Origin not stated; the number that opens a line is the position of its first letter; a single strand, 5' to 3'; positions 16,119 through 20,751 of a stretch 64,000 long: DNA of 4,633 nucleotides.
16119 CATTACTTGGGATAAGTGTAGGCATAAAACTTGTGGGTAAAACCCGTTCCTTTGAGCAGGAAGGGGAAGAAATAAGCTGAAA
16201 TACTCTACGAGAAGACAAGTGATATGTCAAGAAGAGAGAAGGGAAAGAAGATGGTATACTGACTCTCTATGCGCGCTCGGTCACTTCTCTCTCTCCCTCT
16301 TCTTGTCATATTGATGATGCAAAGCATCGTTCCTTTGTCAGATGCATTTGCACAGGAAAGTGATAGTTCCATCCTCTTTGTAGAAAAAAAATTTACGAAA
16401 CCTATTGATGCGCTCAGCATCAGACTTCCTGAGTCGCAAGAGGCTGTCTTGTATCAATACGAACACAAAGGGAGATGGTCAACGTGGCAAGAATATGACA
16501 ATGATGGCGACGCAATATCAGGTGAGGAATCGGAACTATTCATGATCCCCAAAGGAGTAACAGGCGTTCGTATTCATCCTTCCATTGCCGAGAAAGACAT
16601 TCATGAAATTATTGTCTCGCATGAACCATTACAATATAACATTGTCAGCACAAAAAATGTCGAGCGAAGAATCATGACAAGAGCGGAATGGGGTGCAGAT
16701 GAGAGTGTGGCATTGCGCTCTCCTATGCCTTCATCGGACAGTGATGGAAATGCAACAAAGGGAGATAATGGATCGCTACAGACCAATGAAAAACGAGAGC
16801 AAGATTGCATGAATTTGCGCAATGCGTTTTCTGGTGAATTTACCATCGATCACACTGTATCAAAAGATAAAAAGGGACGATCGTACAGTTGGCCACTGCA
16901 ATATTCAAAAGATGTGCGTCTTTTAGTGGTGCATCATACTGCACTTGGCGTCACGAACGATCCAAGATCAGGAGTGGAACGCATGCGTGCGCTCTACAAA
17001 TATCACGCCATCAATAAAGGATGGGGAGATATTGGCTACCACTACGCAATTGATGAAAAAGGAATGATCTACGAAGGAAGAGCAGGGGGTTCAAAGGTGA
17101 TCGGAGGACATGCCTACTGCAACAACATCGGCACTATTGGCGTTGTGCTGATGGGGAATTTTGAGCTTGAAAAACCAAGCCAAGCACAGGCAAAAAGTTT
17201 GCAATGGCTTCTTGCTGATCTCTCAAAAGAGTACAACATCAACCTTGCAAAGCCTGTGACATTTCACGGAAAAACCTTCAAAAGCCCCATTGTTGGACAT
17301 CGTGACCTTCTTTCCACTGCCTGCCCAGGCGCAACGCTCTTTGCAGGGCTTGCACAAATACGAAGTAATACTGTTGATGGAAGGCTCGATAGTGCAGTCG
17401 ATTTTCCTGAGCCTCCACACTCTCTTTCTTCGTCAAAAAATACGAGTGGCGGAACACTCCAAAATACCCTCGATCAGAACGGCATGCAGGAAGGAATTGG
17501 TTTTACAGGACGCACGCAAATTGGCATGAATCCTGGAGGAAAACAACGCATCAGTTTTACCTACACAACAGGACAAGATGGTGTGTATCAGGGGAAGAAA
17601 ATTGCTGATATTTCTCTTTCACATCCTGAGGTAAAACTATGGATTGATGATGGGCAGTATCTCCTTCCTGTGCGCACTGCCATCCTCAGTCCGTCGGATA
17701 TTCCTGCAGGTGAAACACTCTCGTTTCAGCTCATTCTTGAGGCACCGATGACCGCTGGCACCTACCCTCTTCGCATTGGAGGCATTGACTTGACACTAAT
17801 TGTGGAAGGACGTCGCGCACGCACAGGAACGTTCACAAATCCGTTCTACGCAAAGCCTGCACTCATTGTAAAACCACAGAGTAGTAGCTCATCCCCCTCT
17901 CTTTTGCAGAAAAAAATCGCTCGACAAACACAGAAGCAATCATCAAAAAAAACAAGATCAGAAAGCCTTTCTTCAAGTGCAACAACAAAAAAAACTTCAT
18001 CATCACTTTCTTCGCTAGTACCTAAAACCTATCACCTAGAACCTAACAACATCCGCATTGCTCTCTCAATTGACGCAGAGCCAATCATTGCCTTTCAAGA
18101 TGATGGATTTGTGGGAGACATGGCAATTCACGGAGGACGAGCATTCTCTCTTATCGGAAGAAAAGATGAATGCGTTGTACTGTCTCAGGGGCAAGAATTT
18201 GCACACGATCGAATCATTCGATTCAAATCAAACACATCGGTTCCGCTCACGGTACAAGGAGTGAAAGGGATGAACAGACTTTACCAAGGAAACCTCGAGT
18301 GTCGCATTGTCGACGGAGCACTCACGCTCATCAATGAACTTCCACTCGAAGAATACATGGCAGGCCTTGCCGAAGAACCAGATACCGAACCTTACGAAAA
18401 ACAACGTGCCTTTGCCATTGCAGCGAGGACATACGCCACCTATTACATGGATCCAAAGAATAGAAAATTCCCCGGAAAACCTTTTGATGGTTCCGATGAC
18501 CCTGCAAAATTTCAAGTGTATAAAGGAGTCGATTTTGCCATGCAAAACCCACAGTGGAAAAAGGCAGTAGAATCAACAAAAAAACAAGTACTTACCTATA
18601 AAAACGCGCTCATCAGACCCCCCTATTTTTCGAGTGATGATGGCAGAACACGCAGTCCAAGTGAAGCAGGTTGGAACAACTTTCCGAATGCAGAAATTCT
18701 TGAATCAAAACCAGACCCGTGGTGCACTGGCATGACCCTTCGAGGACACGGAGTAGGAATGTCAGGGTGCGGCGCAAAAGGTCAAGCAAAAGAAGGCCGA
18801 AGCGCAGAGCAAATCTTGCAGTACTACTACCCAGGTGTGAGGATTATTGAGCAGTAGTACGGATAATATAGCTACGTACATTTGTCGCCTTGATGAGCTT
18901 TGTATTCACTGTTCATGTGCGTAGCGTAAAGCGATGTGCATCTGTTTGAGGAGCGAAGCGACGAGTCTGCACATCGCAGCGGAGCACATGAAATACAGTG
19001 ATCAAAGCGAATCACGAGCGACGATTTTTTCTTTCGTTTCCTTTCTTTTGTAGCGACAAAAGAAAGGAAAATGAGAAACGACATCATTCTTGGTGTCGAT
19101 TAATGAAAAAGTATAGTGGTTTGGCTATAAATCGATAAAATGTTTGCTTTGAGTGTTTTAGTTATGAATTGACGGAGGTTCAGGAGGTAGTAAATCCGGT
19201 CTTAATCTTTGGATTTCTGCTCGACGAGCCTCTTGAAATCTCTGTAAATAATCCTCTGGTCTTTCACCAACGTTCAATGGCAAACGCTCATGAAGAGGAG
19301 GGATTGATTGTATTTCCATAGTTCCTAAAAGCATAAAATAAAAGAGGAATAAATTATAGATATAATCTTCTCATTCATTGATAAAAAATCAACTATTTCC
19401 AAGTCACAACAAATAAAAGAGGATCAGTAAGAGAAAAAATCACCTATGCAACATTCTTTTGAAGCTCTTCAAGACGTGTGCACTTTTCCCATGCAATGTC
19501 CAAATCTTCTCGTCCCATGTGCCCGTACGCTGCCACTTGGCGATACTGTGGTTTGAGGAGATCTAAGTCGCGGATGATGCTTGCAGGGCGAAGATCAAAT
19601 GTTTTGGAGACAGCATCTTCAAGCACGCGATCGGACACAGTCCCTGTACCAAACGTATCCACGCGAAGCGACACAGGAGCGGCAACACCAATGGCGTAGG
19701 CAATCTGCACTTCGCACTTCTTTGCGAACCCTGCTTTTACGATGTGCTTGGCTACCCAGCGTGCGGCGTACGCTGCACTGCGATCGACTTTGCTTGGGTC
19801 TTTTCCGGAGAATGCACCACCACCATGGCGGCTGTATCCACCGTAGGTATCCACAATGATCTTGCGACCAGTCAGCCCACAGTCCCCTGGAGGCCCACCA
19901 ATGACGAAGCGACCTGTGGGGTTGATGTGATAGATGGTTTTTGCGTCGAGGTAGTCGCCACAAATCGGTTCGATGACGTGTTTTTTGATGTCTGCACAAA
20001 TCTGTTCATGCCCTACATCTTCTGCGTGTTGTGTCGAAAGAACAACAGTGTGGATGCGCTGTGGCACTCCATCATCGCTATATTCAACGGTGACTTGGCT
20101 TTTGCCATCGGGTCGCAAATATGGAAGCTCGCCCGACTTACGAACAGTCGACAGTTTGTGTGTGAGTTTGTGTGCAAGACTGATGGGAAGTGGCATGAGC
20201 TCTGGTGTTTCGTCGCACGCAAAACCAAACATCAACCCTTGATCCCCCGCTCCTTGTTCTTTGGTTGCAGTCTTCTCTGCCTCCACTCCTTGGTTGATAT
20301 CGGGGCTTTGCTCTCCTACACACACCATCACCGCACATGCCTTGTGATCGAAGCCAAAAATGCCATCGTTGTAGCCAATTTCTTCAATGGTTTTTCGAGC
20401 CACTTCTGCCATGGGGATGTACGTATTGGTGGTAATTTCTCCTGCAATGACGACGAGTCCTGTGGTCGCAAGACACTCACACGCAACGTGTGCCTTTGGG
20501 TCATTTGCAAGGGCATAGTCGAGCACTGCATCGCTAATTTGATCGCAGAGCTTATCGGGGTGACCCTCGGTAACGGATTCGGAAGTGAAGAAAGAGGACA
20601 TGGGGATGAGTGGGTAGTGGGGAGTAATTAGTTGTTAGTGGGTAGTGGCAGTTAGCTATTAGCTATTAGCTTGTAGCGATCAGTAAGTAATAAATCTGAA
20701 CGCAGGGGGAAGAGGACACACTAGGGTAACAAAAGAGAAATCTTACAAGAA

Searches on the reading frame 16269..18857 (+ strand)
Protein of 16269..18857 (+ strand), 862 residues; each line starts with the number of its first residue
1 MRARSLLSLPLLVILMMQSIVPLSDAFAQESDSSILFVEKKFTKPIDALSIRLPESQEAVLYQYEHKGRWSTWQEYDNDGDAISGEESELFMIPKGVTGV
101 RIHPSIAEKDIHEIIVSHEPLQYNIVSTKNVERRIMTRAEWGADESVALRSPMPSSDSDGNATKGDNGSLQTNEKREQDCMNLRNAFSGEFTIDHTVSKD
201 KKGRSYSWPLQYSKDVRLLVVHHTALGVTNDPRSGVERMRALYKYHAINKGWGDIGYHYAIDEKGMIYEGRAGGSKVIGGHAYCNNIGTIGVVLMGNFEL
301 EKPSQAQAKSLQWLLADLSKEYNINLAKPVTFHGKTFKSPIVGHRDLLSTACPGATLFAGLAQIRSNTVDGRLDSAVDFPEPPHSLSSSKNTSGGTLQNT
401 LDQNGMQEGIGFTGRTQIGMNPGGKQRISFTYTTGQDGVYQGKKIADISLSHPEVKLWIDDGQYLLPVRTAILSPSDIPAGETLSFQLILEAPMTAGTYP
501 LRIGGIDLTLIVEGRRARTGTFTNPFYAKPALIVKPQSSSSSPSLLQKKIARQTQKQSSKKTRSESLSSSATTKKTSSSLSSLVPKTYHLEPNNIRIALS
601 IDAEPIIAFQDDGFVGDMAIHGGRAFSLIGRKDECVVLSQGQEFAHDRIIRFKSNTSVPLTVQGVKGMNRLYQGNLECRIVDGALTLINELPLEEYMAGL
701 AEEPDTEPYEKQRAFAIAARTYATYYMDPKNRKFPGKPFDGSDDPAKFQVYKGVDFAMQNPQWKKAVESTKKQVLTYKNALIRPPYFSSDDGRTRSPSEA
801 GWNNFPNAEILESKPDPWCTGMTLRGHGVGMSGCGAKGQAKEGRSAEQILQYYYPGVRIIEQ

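Call 9: search_protein_families(library=pfam, proteins=[window:16269-18857:+], max_evalue=0.01)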
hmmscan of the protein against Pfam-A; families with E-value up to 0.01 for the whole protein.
window:16269-18857:+ (862 aa): 2 families
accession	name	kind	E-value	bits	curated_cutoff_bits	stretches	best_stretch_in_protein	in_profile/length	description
PF01510.30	Amidase_2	-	3.8e-19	69.8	26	1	214-354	3-130/131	N-acetylmuramoyl-L-alanine amidase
PF08486.15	SpoIID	-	3e-15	57.1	23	1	683-777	3-97/97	Stage II sporulation protein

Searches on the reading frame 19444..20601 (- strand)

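Call 9: search_protein_families(library=pfam, proteins=[window:19444-20601:-], max_evalue=0.01)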
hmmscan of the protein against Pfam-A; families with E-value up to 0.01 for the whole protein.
window:19444-20601:- (385 aa): 3 families
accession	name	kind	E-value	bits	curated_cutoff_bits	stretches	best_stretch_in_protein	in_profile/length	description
PF02773.21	S-AdoMet_synt_C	-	2.9e-67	225.3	25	1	234-373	1-138/138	S-adenosylmethionine synthetase, C-terminal domain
PF02772.21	S-AdoMet_synt_M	-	1.1e-50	171.2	29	1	115-232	1-120/120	S-adenosylmethionine synthetase, central domain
PF00438.25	S-AdoMet_synt_N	-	2.1e-41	140.9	33.1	1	4-100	3-99/99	S-adenosylmethionine synthetase, N-terminal domain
